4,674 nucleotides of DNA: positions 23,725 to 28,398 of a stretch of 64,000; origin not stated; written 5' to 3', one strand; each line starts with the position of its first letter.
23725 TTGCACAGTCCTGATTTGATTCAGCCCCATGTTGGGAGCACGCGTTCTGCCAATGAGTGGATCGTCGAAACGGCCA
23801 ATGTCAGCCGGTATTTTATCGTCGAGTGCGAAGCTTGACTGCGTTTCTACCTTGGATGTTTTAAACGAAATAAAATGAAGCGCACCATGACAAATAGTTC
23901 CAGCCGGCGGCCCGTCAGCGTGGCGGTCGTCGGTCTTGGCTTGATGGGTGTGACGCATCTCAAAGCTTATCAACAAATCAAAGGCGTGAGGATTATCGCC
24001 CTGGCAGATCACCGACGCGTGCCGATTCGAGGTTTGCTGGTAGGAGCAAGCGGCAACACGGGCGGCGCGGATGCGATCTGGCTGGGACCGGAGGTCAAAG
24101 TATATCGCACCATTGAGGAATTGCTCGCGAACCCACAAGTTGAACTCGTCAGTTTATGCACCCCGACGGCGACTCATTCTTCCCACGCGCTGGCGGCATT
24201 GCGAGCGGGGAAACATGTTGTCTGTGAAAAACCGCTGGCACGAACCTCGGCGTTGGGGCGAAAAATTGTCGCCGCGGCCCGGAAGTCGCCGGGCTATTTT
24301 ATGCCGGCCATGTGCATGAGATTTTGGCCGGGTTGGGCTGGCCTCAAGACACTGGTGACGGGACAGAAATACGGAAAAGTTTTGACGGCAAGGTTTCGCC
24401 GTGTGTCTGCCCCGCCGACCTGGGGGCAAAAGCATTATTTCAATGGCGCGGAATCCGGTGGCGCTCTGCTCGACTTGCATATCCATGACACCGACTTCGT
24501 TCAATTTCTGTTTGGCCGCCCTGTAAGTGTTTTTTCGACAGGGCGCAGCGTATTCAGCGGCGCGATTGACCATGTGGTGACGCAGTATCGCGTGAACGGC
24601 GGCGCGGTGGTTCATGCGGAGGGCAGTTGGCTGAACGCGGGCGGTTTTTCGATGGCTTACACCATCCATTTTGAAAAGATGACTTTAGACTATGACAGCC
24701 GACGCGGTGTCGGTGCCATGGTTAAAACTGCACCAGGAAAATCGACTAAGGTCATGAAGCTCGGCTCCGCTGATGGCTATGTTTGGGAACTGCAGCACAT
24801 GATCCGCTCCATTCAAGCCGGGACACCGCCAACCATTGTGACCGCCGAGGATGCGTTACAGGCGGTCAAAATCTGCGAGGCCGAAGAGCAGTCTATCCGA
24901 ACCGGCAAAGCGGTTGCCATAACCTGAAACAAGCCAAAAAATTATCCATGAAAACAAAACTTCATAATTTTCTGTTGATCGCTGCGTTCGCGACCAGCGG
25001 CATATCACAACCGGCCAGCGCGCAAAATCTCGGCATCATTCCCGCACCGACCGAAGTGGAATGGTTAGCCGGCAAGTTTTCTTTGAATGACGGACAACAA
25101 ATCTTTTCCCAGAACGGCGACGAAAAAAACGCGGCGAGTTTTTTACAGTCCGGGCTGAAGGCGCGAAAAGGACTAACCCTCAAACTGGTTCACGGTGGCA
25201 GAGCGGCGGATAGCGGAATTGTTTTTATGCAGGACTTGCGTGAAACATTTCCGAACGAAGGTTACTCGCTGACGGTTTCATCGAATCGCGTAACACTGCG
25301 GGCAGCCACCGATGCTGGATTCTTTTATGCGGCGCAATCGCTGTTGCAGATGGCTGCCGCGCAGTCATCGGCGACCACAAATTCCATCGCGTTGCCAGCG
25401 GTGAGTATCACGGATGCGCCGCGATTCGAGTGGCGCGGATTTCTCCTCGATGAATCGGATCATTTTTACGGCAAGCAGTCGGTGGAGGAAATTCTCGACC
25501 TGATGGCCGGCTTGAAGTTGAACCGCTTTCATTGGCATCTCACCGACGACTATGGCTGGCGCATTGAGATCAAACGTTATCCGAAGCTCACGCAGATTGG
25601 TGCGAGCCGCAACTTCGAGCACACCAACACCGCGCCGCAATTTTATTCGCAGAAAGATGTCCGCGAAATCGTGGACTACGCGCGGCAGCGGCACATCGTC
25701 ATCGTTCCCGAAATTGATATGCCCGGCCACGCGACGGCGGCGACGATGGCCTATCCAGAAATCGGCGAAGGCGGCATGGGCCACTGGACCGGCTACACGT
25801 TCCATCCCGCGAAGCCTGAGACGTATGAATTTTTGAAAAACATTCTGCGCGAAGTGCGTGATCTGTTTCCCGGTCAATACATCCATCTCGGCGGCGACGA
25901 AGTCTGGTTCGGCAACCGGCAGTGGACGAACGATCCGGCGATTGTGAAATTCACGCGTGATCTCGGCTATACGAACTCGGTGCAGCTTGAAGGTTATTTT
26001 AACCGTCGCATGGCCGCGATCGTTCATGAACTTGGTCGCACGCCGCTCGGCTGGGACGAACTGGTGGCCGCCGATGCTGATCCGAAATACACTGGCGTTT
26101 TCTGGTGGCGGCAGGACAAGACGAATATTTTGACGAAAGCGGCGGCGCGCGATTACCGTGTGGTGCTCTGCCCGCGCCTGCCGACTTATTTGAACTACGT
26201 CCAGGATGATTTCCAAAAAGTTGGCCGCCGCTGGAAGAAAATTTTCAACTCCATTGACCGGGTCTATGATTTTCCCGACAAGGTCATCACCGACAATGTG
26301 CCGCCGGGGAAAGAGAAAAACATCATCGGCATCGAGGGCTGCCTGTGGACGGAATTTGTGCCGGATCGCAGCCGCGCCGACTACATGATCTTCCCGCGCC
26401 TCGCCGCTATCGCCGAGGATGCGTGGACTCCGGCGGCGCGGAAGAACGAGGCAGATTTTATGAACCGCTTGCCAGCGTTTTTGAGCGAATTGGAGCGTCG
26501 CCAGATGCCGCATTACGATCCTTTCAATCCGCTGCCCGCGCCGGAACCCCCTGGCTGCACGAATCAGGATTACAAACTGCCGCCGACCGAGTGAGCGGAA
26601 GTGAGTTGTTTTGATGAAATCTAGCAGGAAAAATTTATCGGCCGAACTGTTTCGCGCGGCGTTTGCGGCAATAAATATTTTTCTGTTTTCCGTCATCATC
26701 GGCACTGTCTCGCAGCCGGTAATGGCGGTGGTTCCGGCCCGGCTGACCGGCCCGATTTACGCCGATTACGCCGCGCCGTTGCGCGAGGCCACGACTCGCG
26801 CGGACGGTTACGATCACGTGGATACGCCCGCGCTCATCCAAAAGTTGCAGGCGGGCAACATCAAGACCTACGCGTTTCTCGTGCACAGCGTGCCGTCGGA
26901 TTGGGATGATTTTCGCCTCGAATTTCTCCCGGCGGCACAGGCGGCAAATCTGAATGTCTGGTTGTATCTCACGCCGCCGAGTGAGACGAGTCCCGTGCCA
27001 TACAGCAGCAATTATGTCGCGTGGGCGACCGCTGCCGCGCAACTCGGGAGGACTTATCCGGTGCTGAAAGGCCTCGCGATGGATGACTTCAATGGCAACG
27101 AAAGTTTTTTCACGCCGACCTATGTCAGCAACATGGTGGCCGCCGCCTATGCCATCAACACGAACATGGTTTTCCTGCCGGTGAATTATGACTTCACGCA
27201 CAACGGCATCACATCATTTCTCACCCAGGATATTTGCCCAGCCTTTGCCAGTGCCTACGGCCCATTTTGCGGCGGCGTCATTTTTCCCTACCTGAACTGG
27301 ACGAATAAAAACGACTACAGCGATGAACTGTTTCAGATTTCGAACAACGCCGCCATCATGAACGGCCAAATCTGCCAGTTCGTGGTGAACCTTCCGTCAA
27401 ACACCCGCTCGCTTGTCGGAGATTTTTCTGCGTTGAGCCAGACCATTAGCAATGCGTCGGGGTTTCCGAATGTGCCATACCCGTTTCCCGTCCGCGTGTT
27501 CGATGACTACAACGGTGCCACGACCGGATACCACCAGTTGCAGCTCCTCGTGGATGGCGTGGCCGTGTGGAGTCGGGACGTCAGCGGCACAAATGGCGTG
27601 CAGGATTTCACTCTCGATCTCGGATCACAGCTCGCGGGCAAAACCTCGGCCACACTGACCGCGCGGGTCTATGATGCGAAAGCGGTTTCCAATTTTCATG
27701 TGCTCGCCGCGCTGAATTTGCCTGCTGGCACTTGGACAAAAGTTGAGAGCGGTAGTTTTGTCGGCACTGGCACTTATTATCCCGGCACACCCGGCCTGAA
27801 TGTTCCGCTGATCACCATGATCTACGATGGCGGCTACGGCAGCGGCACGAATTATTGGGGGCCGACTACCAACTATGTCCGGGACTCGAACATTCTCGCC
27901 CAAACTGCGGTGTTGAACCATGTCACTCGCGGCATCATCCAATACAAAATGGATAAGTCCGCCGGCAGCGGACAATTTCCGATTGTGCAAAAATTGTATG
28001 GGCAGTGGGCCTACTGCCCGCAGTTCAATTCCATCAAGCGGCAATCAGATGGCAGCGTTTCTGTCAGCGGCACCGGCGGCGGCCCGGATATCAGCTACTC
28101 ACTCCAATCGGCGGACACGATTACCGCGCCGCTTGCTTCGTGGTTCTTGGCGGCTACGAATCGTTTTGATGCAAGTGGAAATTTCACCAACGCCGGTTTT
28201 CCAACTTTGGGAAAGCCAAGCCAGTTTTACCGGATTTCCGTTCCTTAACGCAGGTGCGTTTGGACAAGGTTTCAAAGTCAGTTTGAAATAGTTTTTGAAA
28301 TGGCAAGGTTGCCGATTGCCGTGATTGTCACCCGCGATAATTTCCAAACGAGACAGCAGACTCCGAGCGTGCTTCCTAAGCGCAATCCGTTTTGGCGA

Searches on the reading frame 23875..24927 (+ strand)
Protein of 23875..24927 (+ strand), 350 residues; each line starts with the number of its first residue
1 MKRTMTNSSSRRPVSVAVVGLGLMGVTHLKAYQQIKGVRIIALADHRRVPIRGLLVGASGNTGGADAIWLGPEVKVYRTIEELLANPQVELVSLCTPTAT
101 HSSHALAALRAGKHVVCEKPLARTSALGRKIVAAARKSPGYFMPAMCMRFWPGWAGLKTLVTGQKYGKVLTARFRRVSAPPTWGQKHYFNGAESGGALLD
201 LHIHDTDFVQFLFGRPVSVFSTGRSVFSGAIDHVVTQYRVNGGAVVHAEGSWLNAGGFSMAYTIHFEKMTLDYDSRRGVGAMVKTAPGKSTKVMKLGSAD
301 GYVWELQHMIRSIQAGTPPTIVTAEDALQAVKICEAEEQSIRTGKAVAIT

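Call 9: search_protein_families(library=pfam, proteins=[window:23875-24927:+], max_evalue=0.01)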
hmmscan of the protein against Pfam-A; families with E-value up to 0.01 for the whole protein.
window:23875-24927:+ (350 aa): 4 families
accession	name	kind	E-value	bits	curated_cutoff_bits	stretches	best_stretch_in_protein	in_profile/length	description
PF01408.29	GFO_IDH_MocA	-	8.8e-21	75.3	24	1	15-139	2-113/120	Oxidoreductase family, NAD-binding Rossmann fold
PF22725.1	GFO_IDH_MocA_C3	-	5e-18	65.7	27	1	157-271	4-123/124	GFO/IDH/MocA C-terminal domain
PF02894.22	GFO_IDH_MocA_C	-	1e-12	48.8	22.9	1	159-348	2-217/218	Oxidoreductase family, C-terminal alpha/beta domain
PF03447.22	NAD_binding_3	-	3.2e-05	25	24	1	37-138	21-109/116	Homoserine dehydrogenase, NAD binding domain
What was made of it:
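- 23875..24927 (+): Leaderless Gfo/Idh/MocA oxidoreductase. PF01408, PF22725 and PF02894 (call 9).
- On Gfo/Idh/MocA oxidoreductases: 23875-24927 scores 75.3 bits plus C-terminal domains (call 9).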

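Call 71: search_protein_families(library=ncbifam, proteins=[window:23875-24927:+], max_evalue=0.001)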
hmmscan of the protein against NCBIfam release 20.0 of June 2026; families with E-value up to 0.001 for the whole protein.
window:23875-24927:+ (350 aa): 9 families
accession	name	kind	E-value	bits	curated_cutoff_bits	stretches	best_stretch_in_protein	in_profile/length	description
TIGR04380.1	myo_inos_iolG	equivalog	6.9e-36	123.8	355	1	14-347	2-329/330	inositol 2-dehydrogenase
NF040723.1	UDP-GlcNAcDh_Arch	equivalog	1.1e-28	100.7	450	1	15-336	2-296/302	UDP-N-acetylglucosamine 3-dehydrogenase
NF052479.1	LevoglcsnDh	equivalog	7.1e-21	74.3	650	1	14-223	4-212/386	levoglucosan dehydrogenase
NF008607.0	PRK11579.1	subfamily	2.9e-17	62.7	330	1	72-221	48-197/346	oxidoreductase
NF052679.1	InsChiInosDhIolG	equivalog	1.2e-12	47.6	540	1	15-214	4-186/343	bifunctional inositol 2-dehydrogenase/D-chiro-inositol 1-dehydrogenase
NF007574.0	PRK10206.1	equivalog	8.1e-12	44.8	352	1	78-220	55-194/345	oxidoreductase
NF041392.1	XylDh_Gfo6_Halo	equivalog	9.5e-08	31.2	350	1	89-163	83-157/350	D-xylose 1-dehydrogenase Gfo6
NF058563.1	BT_2159_fam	equivalog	2.4e-07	30.1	650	1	15-191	2-165/350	disaccharide 3-dehydrogenase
NF058561.1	BT_2158_fam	equivalog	3.9e-05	22.4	750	1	72-136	81-144/487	glycoside 3-dehydrogenase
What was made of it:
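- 23875..24927 (+): The best NCBIfam relatives are IolG and UDP-GlcNAc 3-dehydrogenase, both below cut-off (call 71).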

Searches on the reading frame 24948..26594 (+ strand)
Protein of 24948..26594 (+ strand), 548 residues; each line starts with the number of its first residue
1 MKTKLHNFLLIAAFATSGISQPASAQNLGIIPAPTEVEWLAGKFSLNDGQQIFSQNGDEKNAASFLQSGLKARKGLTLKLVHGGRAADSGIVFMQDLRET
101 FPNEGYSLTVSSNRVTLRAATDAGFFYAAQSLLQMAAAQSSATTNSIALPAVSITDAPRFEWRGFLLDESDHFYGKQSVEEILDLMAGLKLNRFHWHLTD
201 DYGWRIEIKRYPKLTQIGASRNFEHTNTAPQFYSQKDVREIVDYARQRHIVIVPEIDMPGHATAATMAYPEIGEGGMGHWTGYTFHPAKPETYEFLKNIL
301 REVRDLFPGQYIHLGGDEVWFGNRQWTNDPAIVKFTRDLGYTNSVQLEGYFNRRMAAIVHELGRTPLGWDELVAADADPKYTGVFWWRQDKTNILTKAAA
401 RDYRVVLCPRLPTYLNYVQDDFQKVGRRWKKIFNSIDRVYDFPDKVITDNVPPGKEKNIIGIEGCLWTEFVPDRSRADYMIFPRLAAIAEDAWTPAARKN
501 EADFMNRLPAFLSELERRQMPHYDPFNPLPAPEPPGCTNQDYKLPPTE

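Call 9: search_protein_families(library=pfam, proteins=[window:24948-26594:+], max_evalue=0.01)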
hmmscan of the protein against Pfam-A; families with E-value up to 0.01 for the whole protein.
window:24948-26594:+ (548 aa): 3 families
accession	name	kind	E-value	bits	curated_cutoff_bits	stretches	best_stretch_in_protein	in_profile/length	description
PF00728.28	Glyco_hydro_20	-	1.8e-104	350.3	22.3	1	160-495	1-347/348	Glycosyl hydrolase family 20, catalytic domain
PF02838.20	Glyco_hydro_20b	-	6.4e-25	88.7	26.1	1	29-157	3-124/124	Glycosyl hydrolase family 20, domain 2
PF14845.11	Glycohydro_20b2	-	0.0027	18.9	27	0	103-135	97-130/130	beta-acetyl hexosaminidase like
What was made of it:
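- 24948..26594 (+): Exported GH20 beta-N-acetylhexosaminidase. PF00728 at 350 bits and PF02838 (call 9).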

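Call 71: search_protein_families(library=ncbifam, proteins=[window:24948-26594:+], max_evalue=0.001)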
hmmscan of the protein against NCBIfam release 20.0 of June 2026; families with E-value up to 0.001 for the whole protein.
window:24948-26594:+ (548 aa): 1 family
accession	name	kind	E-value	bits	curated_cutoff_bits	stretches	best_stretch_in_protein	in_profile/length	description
NF041654.1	GlcNAcase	equivalog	2.6e-06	26.2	1000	1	20-176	11-155/732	beta-N-acetylglucosaminidase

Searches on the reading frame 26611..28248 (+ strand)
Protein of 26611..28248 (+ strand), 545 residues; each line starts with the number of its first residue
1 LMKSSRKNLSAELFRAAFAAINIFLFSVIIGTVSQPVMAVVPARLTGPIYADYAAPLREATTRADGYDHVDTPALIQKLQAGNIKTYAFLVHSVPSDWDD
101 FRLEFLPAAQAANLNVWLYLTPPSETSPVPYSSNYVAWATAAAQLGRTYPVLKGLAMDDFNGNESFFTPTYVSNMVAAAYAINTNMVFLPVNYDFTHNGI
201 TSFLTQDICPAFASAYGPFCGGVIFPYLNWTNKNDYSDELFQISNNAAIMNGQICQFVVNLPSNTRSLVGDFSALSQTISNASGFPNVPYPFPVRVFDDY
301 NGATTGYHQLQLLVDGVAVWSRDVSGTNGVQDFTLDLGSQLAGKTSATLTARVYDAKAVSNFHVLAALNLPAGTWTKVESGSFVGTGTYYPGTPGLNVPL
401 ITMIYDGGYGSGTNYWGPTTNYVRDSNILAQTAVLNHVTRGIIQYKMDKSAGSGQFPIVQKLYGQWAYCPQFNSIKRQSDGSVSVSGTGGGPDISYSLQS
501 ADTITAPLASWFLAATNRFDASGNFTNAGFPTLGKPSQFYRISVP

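Call 9: search_protein_families(library=pfam, proteins=[window:26611-28248:+], max_evalue=0.01)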
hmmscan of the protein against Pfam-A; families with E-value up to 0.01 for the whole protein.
window:26611-28248:+ (545 aa): 0 families

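Call 54: search_solved_structures(query=window:26611-28248:+, max_evalue=5)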
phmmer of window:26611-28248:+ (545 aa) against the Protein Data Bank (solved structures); distinct sequences matched with E-value up to 5: 0.
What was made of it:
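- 26611..28248 (+): Exported protein of unknown family; paralogue of 10871-11791. No Pfam or PDB hit (calls 9, 54).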

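Call 71: search_protein_families(library=ncbifam, proteins=[window:26611-28248:+], max_evalue=0.001)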
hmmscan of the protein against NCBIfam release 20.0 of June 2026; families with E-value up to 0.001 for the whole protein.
window:26611-28248:+ (545 aa): 0 families
